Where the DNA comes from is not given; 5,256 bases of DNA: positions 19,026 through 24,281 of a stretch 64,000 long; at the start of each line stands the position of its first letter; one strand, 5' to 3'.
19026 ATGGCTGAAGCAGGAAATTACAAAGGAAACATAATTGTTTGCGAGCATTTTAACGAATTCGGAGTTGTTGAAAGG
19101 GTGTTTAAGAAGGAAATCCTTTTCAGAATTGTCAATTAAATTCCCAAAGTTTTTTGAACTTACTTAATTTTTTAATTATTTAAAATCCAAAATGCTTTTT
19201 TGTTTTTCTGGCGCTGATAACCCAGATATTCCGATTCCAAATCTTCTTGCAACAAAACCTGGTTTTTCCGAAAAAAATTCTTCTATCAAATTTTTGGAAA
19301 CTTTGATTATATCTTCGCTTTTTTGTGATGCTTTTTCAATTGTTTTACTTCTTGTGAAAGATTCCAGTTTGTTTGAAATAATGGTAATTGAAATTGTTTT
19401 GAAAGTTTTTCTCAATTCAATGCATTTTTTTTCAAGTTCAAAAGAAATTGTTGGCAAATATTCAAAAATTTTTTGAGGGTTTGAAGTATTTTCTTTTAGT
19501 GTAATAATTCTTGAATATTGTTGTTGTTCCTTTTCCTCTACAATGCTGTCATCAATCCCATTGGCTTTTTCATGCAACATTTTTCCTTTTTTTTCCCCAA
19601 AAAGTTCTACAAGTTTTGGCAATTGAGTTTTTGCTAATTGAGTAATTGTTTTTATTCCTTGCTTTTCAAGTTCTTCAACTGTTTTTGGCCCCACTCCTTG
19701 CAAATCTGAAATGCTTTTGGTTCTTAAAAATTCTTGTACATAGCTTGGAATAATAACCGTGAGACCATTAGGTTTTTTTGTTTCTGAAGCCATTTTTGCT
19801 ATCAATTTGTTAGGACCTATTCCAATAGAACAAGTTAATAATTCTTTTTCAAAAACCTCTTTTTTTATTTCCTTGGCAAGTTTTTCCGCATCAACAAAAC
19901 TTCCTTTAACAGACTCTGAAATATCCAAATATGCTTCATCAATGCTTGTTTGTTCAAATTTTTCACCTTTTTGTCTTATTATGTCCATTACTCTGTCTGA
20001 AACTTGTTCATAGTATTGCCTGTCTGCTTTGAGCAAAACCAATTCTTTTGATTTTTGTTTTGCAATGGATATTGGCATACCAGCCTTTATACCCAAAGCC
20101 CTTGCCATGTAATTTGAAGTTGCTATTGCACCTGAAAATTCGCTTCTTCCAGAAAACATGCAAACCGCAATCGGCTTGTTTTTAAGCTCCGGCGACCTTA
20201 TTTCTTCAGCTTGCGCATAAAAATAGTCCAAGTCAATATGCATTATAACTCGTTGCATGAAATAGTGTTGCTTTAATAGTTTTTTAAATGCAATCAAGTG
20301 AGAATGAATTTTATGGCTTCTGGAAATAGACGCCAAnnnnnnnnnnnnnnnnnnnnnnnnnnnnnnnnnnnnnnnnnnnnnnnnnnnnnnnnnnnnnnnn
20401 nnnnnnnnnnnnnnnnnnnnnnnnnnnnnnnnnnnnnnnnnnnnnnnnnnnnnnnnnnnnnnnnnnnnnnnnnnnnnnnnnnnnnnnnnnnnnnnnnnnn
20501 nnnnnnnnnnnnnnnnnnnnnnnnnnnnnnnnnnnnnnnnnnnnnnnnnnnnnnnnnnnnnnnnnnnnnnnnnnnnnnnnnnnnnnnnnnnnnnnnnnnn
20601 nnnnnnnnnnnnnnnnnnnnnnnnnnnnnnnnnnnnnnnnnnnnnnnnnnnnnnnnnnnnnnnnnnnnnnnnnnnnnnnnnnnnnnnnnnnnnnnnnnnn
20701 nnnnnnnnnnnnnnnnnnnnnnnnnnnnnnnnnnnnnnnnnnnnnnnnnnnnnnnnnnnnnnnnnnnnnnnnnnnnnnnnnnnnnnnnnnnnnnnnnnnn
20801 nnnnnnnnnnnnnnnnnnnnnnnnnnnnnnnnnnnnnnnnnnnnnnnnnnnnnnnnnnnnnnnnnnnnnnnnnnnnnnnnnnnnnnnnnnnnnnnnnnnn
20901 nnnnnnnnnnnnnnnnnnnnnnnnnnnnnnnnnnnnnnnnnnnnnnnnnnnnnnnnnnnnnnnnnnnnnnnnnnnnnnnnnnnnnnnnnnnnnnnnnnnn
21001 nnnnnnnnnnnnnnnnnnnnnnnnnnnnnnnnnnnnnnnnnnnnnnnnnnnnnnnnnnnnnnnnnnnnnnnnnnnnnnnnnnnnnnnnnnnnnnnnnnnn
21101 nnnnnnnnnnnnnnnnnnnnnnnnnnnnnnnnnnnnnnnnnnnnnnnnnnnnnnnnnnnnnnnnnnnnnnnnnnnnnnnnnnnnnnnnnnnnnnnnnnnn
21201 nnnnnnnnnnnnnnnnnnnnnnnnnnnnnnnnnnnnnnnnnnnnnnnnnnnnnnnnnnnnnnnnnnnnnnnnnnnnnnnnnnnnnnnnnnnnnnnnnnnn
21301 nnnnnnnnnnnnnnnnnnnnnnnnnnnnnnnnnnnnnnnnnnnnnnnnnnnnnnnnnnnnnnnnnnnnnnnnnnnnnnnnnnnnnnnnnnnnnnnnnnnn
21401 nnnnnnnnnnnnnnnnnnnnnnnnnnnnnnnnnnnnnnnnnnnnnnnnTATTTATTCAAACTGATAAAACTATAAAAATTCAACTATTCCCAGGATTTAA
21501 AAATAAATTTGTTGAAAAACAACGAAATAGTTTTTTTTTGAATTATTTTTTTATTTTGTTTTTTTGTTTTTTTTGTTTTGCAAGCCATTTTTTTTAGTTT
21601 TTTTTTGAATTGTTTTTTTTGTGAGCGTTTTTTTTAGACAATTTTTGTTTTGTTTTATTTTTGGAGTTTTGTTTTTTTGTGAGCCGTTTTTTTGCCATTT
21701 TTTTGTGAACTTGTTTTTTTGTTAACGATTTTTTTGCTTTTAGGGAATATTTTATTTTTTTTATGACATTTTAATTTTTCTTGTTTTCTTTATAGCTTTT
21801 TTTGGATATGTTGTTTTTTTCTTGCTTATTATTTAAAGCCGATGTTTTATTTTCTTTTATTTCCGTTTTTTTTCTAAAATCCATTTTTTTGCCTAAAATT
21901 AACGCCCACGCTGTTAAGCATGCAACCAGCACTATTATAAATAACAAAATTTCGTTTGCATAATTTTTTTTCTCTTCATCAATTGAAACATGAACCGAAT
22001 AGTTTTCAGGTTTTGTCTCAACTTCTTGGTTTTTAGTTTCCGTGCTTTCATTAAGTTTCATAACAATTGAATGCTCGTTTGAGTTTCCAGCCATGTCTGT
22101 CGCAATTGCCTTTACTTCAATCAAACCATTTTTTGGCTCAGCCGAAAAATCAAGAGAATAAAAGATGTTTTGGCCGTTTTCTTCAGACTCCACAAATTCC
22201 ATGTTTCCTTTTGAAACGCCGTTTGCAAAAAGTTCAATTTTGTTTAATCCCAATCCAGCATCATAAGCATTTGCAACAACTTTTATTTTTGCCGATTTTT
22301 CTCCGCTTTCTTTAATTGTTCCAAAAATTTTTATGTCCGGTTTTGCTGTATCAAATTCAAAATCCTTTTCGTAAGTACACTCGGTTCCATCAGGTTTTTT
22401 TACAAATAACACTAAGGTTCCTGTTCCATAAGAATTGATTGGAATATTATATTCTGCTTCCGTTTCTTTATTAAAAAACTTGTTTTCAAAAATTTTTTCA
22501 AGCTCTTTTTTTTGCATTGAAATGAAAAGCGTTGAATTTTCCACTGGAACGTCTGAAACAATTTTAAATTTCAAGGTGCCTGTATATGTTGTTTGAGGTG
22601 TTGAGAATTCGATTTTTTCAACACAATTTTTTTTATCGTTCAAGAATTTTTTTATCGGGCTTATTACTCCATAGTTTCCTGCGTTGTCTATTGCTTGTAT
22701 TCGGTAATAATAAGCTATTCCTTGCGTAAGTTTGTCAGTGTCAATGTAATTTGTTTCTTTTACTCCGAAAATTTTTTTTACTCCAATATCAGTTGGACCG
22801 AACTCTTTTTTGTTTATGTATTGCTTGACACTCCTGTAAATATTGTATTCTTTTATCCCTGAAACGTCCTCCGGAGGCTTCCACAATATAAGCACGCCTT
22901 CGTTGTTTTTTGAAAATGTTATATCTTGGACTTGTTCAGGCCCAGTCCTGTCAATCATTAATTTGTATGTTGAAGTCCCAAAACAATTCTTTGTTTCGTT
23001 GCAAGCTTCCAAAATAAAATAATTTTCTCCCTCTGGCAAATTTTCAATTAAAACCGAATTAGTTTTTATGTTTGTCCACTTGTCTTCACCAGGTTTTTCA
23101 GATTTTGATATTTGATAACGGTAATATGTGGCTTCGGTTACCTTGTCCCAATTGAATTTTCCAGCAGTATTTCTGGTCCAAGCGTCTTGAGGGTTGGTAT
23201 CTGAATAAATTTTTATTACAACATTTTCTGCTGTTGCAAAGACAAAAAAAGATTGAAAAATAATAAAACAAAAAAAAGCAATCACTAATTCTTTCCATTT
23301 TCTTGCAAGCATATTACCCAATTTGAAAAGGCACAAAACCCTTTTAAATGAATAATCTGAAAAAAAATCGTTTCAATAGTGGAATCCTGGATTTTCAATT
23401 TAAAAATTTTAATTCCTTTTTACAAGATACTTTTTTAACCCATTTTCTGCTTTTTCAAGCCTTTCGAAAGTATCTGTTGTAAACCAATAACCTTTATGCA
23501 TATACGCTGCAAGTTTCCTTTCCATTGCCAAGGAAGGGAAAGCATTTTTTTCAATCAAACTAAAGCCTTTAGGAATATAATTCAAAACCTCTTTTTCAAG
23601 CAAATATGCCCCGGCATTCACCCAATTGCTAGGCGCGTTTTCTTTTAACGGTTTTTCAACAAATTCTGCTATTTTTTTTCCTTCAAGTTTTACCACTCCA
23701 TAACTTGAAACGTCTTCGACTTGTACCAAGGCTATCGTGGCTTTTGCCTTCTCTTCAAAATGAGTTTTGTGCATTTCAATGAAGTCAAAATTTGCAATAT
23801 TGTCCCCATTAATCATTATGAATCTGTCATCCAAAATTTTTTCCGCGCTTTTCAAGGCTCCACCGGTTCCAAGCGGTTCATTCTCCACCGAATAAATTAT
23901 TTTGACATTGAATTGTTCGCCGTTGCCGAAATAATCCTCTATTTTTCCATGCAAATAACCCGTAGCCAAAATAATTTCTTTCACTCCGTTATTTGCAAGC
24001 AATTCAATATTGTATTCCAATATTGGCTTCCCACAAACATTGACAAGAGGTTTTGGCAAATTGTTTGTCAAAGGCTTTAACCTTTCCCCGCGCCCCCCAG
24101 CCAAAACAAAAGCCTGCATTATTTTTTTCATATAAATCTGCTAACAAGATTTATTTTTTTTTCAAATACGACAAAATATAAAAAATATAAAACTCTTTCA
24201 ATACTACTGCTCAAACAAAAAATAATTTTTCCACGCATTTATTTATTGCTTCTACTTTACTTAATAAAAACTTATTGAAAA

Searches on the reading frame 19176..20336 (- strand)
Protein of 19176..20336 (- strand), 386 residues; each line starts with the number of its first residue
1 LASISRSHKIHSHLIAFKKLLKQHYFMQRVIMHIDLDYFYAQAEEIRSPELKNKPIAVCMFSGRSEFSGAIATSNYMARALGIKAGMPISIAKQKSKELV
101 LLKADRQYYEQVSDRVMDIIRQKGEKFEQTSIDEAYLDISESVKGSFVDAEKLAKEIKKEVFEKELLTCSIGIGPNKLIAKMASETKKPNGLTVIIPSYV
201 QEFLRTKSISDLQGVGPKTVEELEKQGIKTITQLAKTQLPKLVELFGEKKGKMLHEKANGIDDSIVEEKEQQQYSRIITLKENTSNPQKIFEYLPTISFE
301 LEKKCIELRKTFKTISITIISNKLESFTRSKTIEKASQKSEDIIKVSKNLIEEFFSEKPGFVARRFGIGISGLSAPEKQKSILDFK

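Call 7: search_protein_families(library=ncbifam, proteins=[window:19176-20336:-], max_evalue=1e-8)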
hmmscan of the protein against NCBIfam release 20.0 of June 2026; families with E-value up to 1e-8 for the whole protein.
window:19176-20336:- (386 aa): 10 families
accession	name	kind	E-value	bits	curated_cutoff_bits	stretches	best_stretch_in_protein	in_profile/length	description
NF002292.0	PRK01216.1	equivalog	1.9e-86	290.3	339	1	30-374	2-340/351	DNA polymerase IV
NF002677.0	PRK02406.1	equivalog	1e-76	258.4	256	1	28-376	5-346/357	DNA polymerase IV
NF002492.0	PRK01810.1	equivalog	2.3e-73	247.3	399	1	27-376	8-352/412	DNA polymerase IV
NF002882.0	PRK03348.1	equivalog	3.4e-70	237.1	389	1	27-378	3-349/461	DNA polymerase IV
NF010731.0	PRK14133.1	equivalog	2.3e-66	224.4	362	1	27-377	1-340/352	DNA polymerase IV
NF002883.0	PRK03352.1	equivalog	2.7e-62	211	330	1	27-359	3-331/347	DNA polymerase IV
NF002848.0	PRK03103.1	subfamily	2.4e-60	204.1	381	1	27-378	2-355/410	DNA polymerase IV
NF002751.0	PRK02794.1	equivalog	1.1e-58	199.1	371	1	19-379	28-380/425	DNA polymerase IV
NF003015.0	PRK03858.1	subfamily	1.4e-52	179.1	367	1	29-384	7-354/399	DNA polymerase IV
NF002955.0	PRK03609.1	subfamily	5.5e-26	91.4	431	1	33-239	4-211/422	translesion error-prone DNA polymerase V subunit UmuC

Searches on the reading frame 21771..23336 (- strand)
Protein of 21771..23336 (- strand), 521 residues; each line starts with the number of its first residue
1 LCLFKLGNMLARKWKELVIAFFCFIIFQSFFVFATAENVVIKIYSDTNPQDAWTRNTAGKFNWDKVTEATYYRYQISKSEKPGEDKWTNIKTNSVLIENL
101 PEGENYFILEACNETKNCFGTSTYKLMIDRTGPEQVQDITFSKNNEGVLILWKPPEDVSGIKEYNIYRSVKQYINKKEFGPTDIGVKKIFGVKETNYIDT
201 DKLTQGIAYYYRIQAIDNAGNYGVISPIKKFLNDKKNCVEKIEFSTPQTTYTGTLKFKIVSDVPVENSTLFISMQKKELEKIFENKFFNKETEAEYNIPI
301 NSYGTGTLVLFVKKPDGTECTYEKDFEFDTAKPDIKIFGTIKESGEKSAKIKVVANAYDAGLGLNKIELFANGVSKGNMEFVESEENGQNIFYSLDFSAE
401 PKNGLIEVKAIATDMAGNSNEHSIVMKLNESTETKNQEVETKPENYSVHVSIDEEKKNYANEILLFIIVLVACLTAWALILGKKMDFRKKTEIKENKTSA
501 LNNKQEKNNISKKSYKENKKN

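Call 7: search_protein_families(library=ncbifam, proteins=[window:21771-23336:-], max_evalue=1e-8)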
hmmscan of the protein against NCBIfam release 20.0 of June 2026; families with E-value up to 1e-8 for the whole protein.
window:21771-23336:- (521 aa): 0 families

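Call 40: search_protein_families(library=pfam, proteins=[window:21771-23336:-], max_evalue=0.0001)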
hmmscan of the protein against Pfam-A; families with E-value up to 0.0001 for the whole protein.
window:21771-23336:- (521 aa): 1 family
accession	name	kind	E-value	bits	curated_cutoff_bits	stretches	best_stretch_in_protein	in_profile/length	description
PF00041.27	fn3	-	1.6e-07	31.9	25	0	135-222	2-75/84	Fibronectin type III domain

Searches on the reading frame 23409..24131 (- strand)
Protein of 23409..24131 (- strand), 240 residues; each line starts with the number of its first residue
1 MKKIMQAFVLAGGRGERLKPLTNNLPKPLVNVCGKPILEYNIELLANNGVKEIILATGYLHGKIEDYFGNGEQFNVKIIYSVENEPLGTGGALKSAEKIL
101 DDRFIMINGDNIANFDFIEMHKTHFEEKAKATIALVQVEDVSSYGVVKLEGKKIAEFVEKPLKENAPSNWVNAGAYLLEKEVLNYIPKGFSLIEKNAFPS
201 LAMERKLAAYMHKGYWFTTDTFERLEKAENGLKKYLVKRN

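Call 7: search_protein_families(library=ncbifam, proteins=[window:23409-24131:-], max_evalue=1e-8)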
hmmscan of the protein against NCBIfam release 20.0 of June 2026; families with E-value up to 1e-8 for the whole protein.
window:23409-24131:- (240 aa): 29 families (the best 25 are shown)
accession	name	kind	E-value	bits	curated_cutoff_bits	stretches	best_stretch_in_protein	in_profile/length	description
NF052502.1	man1P_GTase_Rv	exception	2.7e-51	174.5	440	1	6-223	2-221/352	mannose-1-phosphate guanylyltransferase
TIGR03992.1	Arch_glmU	subfamily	5.4e-49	167.1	292.1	1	5-187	1-177/393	bifunctional sugar-1-phosphate nucleotidylyltransferase/acetyltransferase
NF045761.1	NAMPUrTaseMurU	equivalog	2.4e-41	142.1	250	1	5-229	1-224/226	N-acetylmuramate alpha-1-phosphate uridylyltransferase MurU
TIGR01208.1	rmlA_long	equivalog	2.6e-39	135.1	320.25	1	7-186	2-182/353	glucose-1-phosphate thymidylyltransferase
NF049965.1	GlMnHpPGnyltfHddC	equivalog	2.8e-39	135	300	1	5-198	1-183/221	D-glycero-D-manno-heptose 1-phosphate guanosyltransferase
NF041313.1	UDPGP_AglF_Halo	equivalog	2.2e-37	128.8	400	1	5-183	1-179/234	UTP--glucose-1-phosphate uridylyltransferase AglF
TIGR02623.1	G1P_cyt_trans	equivalog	1.2e-35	123.2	300.25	2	87-224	104-237/255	glucose-1-phosphate cytidylyltransferase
NF041173.1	Sug_nt_acttase_Thmprot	equivalog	1.6e-28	99.8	600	1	5-188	1-178/405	bifunctional sugar-1-phosphate nucleotidylyltransferase/acetyltransferase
TIGR01099.1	galU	equivalog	8.7e-25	87.8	326.8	2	76-186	94-214/261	UTP--glucose-1-phosphate uridylyltransferase GalU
NF003670.0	PRK05293.1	equivalog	2.5e-24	85.9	470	2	103-228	120-254/382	glucose-1-phosphate adenylyltransferase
TIGR02091.1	glgC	equivalog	9.3e-24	84.1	424.9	1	6-221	2-248/364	glucose-1-phosphate adenylyltransferase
TIGR01207.1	rmlA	equivalog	1.6e-23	83.3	360.65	1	8-186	3-183/286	glucose-1-phosphate thymidylyltransferase RfbA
NF012024.0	PRK15480.1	equivalog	2.7e-19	69.4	588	1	3-230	2-238/292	glucose-1-phosphate thymidylyltransferase RfbA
NF001947.0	PRK00725.1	subfamily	4.6e-19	68.5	470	0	104-183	133-220/426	glucose-1-phosphate adenylyltransferase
NF010934.1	PRK14354.1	equivalog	5.7e-18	64.6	450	1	7-184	2-178/447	bifunctional UDP-N-acetylglucosamine diphosphorylase/glucosamine-1-phosphate N-acetyltransferase GlmU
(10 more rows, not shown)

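Call 50: search_solved_structures(query=window:23409-24131:-, max_evalue=1e-15, show_alignments=0)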
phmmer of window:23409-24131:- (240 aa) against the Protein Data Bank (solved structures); distinct sequences matched with E-value up to 1e-15: 33.
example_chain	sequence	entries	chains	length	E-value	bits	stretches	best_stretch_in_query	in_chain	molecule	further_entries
7d72_K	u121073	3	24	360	2e-37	132.4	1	5-218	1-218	Mannose-1-phosphate guanyltransferase beta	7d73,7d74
7whr_B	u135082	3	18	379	9.7e-36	126.8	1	5-218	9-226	Nucleotidyl transferase family protein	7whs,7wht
8x7s_B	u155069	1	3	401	8e-35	123.8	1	5-201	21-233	UTP--glucose-1-phosphate uridylyltransferase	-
7x8j_A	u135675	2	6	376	2.5e-34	122.2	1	5-218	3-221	Mannose-1-phosphate guanylyltransferase 1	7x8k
8yre_D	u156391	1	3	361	3.1e-34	121.9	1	5-218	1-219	Mannose-1-phosphate guanylyltransferase 1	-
4y7t_A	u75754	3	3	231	1.4e-30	110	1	5-231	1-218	Nucleotidyl transferase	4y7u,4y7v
5xhw_A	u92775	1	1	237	3.1e-29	105.5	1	7-216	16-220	Putative 6-deoxy-D-mannoheptose pathway protein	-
6jq8_A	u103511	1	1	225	3.5e-29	105.4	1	7-216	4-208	Putative 6-deoxy-D-mannoheptose pathway protein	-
8hhd_A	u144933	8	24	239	3.6e-24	89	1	5-231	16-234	Nucleotidyl transferase | N-acetylmuramate alpha-1-phosphate uridylyltransferase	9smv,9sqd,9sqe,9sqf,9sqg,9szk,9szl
3hl3_A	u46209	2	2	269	3.5e-23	85.7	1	4-228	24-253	Glucose-1-phosphate thymidylyltransferase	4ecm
1tzf_A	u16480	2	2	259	6.6e-23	84.8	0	64-223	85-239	Glucose-1-phosphate cytidylyltransferase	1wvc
5z09_A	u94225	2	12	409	8.3e-23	84.5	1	5-217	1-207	Dual sugar-1-phosphate nucleotidylyltransferase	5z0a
2ggo_A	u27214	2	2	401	9.2e-22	81.1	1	5-217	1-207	401aa long hypothetical glucose-1-phosphate thymidylyltransferase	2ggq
4ho0_A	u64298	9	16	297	6.1e-19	71.9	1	5-185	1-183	Glucose-1-phosphate thymidylyltransferase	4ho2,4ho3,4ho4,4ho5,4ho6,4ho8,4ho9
3pkq_A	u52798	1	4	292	9.4e-19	71.2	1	4-231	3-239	Glucose-1-phosphate thymidylyltransferase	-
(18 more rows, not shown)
